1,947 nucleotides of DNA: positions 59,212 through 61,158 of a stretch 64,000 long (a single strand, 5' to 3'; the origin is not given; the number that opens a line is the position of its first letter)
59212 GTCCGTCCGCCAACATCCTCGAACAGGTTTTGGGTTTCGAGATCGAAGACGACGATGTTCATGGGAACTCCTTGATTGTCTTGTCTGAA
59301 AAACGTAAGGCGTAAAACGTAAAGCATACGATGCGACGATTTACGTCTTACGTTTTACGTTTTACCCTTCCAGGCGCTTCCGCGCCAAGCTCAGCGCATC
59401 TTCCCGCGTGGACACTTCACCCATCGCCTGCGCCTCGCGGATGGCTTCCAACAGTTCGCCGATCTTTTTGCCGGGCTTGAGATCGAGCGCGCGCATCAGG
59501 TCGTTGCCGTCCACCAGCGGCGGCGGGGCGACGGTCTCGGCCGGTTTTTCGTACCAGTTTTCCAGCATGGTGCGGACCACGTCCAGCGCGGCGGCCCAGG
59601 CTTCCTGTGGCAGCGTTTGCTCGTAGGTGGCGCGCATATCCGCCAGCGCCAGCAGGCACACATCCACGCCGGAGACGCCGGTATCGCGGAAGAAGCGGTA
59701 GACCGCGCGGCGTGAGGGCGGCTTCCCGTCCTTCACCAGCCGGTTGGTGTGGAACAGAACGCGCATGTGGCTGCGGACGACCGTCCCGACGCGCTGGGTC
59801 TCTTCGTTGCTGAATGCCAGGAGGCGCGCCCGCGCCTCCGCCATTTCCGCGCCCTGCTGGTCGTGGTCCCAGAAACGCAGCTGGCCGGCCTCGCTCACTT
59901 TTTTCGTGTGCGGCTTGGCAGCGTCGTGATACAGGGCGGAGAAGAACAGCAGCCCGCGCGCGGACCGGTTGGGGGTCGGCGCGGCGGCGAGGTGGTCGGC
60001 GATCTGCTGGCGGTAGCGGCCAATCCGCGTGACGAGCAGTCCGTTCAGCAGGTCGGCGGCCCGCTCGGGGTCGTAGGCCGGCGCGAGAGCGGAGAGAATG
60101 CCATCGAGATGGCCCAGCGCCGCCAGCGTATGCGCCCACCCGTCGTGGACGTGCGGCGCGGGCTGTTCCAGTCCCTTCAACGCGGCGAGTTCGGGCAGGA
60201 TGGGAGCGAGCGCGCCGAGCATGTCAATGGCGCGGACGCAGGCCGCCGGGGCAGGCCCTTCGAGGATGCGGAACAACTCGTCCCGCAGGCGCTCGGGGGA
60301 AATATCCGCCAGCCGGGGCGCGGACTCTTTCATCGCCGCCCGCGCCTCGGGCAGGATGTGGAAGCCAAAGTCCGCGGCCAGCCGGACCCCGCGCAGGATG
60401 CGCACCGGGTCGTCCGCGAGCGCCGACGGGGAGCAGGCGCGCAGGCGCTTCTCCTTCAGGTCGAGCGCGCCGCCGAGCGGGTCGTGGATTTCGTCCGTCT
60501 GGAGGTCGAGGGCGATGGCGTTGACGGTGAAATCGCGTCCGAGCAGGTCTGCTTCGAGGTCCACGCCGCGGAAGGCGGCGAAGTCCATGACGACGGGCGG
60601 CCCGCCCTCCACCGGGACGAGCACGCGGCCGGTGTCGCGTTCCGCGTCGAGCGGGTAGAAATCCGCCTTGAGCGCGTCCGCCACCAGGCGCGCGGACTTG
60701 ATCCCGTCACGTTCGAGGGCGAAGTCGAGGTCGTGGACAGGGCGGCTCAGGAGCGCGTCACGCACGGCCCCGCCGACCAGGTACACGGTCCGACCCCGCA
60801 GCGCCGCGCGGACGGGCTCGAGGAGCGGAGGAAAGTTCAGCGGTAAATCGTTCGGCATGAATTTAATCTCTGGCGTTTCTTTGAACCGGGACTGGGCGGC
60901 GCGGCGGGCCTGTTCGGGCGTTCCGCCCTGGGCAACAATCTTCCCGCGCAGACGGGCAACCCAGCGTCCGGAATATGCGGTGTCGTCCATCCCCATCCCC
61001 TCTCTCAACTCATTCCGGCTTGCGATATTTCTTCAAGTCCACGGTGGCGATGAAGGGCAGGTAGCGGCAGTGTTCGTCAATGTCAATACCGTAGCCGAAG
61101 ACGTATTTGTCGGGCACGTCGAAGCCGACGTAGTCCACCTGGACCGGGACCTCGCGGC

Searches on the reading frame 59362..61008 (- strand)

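Call 101: search_protein_families(library=pfam, proteins=[window:59362-61008:-], max_evalue=0.0001)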
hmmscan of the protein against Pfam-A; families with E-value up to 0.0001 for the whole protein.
window:59362-61008:- (548 aa): 4 families
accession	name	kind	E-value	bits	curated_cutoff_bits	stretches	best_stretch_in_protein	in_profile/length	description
PF01743.26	PolyA_pol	-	2.6e-18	67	23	1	75-190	1-126/126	Poly A polymerase head domain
PF12627.12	PolyA_pol_RNAbd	-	8.5e-17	61.1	22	1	215-276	1-62/64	Probable RNA and SrmB- binding site of polymerase A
PF13735.12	tRNA_NucTran2_2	-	4.1e-08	33.8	27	1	499-539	105-145/149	tRNA nucleotidyltransferase domain 2 putative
PF01966.28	HD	-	6.9e-06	26.8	22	1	335-421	14-92/116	HD domain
